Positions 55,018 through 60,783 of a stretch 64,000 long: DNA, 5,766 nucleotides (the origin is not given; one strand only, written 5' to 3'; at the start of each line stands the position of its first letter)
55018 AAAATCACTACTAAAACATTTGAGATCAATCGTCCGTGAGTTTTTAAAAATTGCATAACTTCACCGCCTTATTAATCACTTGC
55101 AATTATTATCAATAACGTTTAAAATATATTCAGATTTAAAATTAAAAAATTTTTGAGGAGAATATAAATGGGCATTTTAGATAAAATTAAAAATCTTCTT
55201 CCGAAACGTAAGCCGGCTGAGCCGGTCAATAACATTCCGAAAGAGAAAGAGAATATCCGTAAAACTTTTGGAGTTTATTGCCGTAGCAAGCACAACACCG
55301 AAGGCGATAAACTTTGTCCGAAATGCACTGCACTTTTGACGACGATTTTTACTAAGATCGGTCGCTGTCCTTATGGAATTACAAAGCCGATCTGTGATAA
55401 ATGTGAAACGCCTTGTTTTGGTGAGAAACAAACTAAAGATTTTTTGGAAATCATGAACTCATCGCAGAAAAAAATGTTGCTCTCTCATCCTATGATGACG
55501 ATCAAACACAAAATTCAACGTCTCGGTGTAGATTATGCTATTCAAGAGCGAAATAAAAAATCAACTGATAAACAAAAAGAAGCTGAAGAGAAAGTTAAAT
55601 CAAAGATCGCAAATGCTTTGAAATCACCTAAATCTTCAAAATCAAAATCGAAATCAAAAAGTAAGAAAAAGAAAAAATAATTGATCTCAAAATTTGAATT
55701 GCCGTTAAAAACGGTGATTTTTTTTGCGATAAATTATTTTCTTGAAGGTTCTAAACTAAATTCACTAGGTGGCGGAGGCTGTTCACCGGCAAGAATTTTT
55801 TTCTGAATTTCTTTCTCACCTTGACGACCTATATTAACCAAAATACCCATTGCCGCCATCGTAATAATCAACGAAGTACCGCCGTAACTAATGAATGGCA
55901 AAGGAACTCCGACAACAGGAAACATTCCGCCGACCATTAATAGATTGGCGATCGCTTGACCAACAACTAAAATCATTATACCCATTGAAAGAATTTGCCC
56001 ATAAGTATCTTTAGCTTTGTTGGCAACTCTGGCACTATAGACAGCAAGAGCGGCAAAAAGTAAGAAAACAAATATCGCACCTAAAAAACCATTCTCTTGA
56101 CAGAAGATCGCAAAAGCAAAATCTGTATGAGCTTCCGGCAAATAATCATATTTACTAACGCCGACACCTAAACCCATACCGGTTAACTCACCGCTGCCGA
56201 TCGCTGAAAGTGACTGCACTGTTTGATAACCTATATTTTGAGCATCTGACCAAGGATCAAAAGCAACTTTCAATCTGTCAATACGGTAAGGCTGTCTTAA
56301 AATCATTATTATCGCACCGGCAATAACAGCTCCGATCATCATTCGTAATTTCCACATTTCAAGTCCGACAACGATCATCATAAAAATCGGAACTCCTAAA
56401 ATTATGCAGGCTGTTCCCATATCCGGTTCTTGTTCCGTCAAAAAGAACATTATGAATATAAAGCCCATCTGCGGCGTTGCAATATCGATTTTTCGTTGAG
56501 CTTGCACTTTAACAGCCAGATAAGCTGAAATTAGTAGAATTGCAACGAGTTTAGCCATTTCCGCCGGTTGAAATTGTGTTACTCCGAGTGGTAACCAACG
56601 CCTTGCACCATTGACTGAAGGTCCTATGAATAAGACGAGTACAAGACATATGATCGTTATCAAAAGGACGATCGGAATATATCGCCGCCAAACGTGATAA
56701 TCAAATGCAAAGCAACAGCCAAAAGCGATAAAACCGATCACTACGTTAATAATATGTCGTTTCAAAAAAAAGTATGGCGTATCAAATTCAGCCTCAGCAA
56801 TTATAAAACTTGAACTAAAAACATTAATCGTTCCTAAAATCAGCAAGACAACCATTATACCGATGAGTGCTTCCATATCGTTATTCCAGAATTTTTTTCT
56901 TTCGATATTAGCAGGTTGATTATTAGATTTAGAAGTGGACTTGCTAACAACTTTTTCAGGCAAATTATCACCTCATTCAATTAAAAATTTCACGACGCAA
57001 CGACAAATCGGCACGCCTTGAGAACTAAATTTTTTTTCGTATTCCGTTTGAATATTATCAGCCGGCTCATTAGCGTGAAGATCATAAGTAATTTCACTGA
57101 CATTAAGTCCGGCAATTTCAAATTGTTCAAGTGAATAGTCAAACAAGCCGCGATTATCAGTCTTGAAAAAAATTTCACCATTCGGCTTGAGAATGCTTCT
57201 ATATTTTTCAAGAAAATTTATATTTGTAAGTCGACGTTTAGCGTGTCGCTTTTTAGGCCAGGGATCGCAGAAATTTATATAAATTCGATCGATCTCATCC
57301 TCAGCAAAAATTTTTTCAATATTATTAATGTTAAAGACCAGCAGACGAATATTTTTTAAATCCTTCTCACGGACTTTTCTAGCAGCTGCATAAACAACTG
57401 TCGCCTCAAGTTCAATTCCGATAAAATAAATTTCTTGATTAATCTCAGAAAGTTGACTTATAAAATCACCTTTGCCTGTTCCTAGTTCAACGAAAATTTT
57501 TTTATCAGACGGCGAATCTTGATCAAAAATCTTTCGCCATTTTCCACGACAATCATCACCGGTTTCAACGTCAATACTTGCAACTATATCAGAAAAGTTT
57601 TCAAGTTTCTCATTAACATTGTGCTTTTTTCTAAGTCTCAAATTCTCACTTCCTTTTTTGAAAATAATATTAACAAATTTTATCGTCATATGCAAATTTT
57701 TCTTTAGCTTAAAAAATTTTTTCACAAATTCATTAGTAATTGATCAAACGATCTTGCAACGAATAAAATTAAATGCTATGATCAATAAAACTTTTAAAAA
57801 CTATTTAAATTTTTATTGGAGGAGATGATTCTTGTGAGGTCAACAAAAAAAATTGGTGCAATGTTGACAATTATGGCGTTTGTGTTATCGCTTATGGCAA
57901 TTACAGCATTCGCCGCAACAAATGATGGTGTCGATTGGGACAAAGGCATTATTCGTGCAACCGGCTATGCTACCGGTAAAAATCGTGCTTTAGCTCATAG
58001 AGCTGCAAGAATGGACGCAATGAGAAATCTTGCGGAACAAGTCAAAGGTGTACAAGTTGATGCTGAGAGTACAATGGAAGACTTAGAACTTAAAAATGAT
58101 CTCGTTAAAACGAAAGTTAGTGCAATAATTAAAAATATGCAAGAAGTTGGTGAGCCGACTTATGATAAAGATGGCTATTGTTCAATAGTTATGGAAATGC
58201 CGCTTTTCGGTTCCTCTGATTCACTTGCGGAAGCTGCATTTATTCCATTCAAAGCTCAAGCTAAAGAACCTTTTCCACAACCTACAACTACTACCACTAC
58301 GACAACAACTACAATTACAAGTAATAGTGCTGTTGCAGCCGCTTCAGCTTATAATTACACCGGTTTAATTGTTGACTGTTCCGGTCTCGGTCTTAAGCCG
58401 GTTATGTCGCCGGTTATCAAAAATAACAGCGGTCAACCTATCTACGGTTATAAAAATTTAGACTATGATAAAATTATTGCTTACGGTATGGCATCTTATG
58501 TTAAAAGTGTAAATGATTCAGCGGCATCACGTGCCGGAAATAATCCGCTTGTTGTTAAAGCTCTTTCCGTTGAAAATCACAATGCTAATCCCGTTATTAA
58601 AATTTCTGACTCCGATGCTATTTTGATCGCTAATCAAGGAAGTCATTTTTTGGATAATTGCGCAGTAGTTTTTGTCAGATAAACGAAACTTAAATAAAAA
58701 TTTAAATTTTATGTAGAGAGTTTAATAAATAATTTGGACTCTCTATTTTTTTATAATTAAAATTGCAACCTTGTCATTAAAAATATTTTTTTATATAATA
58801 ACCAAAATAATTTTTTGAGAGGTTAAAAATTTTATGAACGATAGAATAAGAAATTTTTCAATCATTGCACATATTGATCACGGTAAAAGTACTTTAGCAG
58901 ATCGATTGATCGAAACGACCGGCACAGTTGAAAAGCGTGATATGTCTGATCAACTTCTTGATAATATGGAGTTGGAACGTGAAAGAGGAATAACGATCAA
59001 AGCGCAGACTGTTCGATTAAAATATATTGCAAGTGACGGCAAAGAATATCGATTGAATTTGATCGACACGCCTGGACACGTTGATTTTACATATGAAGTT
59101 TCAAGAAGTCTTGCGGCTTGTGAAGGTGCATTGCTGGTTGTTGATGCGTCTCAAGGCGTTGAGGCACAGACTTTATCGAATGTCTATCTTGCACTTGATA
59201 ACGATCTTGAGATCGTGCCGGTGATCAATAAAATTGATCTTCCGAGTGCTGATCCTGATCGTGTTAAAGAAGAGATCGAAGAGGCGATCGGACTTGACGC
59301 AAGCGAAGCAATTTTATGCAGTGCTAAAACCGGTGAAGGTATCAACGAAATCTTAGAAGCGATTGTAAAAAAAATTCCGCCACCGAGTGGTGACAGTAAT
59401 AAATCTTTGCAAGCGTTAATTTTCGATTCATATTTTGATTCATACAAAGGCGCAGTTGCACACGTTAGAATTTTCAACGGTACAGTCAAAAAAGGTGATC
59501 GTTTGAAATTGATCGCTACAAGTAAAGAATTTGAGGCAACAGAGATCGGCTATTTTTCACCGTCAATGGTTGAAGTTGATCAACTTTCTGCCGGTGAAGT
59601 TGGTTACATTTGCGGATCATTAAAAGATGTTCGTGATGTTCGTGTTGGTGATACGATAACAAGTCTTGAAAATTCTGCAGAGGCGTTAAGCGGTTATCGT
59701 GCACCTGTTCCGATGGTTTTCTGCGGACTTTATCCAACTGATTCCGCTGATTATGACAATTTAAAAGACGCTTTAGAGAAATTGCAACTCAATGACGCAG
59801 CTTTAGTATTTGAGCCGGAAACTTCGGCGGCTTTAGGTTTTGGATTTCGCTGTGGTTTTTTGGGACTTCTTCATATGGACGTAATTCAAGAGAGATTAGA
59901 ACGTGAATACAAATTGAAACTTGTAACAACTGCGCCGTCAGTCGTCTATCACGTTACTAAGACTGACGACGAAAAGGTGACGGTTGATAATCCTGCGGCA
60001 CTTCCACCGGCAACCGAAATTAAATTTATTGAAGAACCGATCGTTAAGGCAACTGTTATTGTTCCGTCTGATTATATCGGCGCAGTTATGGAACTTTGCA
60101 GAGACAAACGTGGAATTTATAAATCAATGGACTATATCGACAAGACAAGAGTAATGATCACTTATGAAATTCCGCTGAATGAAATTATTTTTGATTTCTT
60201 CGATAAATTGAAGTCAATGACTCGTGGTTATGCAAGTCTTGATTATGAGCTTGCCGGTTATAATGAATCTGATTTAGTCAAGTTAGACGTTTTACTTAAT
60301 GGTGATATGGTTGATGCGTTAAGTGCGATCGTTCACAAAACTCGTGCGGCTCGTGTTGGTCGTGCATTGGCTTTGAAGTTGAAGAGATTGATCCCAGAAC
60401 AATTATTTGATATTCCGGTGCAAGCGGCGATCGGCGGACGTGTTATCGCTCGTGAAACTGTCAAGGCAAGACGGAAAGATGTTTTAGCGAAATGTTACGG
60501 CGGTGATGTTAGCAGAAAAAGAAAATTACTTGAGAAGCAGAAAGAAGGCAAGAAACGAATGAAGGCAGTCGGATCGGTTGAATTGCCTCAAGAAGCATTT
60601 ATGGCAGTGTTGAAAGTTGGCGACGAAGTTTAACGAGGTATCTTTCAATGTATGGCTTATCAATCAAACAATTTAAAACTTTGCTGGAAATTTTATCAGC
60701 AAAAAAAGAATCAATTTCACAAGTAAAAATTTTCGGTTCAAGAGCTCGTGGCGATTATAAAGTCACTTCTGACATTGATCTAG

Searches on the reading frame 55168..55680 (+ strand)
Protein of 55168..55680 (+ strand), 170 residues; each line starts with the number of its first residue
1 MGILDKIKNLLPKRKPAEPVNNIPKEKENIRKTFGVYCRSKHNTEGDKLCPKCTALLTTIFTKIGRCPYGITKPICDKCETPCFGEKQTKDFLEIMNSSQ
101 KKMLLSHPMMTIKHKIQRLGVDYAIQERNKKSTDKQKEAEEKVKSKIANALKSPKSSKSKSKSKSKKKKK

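Call 6: search_protein_families(library=pfam, proteins=[window:55168-55680:+], max_evalue=0.001)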
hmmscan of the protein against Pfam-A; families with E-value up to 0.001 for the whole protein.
window:55168-55680:+ (170 aa): 1 family
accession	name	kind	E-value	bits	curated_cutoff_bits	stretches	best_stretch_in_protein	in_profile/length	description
PF11756.13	YgbA_NO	-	8.9e-21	74.7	25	1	23-117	3-96/106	Nitrous oxide-stimulated promoter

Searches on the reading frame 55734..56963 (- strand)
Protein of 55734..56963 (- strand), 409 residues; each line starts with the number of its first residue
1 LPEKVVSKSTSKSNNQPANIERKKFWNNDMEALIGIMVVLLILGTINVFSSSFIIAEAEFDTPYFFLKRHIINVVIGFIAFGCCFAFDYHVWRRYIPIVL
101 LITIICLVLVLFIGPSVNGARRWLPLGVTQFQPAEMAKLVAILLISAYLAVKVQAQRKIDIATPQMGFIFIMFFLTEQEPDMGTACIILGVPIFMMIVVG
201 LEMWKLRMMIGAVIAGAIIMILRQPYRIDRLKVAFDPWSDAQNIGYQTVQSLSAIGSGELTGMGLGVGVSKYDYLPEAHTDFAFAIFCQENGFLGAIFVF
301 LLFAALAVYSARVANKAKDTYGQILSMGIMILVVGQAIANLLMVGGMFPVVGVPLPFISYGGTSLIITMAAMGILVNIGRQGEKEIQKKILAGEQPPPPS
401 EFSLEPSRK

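Call 6: search_protein_families(library=pfam, proteins=[window:55734-56963:-], max_evalue=0.001)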
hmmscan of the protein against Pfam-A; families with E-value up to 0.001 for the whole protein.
window:55734-56963:- (409 aa): 1 family
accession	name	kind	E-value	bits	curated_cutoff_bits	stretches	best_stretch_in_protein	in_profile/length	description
PF01098.24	FTSW_RODA_SPOVE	-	5.8e-98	328.6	26.4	1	34-381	4-353/356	Cell cycle protein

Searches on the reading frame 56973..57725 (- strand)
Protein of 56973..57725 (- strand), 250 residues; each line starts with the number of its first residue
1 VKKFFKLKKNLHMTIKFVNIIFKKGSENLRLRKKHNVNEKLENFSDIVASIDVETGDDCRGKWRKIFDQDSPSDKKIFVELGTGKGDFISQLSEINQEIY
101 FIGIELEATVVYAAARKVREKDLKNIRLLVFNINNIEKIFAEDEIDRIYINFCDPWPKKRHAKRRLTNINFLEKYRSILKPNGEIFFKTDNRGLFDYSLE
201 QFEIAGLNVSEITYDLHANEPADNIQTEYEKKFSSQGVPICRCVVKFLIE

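Call 6: search_protein_families(library=pfam, proteins=[window:56973-57725:-], max_evalue=0.001)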
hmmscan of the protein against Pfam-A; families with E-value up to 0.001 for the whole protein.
window:56973-57725:- (250 aa): 6 families
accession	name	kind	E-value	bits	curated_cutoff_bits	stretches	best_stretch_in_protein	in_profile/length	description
PF02390.23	Methyltransf_4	-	2.2e-41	141.7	24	1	75-242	2-172/173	Putative methyltransferase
PF13847.12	Methyltransf_31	-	2.8e-10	40.5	27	1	74-189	3-111/145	Methyltransferase domain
PF24675.1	NpmA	-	3.1e-06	27.1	60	1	66-157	15-107/214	16S rRNA (adenine(1408)-N(1))-methyltransferase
PF13649.12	Methyltransf_25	-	6e-06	27.3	27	1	79-156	2-76/97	Methyltransferase domain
PF08242.18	Methyltransf_12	-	0.00029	21.9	30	0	79-183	1-96/98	Methyltransferase domain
PF08241.18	Methyltransf_11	-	0.00058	20.9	21.2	0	80-186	2-94/95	Methyltransferase domain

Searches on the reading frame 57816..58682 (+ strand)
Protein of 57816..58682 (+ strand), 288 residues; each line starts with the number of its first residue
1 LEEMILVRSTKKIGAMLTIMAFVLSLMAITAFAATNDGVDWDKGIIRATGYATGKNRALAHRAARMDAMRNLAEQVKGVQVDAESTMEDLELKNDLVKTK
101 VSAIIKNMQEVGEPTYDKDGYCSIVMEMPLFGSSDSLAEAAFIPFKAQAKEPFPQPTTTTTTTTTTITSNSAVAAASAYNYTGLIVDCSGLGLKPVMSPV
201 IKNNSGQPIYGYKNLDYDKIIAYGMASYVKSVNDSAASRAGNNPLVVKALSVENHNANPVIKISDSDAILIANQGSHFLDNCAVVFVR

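Call 6: search_protein_families(library=pfam, proteins=[window:57816-58682:+], max_evalue=0.001)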
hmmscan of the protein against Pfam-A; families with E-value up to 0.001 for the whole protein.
window:57816-58682:+ (288 aa): 1 family
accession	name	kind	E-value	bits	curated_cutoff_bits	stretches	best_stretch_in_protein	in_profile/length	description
PF02169.21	LPP20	-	0.00027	21.7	25.9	1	53-109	16-78/97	LPP20 lipoprotein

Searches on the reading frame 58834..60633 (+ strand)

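Call 6: search_protein_families(library=pfam, proteins=[window:58834-60633:+], max_evalue=0.001)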
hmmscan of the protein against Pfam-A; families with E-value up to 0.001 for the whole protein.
window:58834-60633:+ (599 aa): 10 families
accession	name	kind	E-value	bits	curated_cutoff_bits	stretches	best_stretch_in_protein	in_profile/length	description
PF00009.33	GTP_EFTU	-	1.2e-59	201.5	26.5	1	4-183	2-188/188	Elongation factor Tu GTP binding domain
PF06421.17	LepA_C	-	1.9e-48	163.5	29.7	1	488-594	1-107/107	GTP-binding protein LepA C-terminus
PF00679.30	EFG_C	-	7.8e-26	90.4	27.9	1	399-485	2-87/89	Elongation factor G C-terminus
PF03144.31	GTP_EFTU_D2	-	2.3e-14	54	30.3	1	206-276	1-73/73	Elongation factor Tu domain 2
PF14492.12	EFG_III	-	6.4e-07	29.8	27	1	291-365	2-73/75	Elongation Factor G, domain III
PF00071.28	Ras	-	1.6e-06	28.2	21.6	1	53-181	30-160/162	Ras family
PF22042.2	EF-G_D2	-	1.1e-05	25.9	27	1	192-276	2-82/84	Elongation factor G domain 2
PF16658.11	RF3_C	-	1.3e-05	25.5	40.1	1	293-380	9-94/132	Class II release factor RF3, C-terminal domain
PF01926.29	MMR_HSR1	-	8.4e-05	23.1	21.9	1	16-133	10-113/113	50S ribosome-binding GTPase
PF00735.24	Septin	-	0.00094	19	26.2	0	14-85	13-75/280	Septin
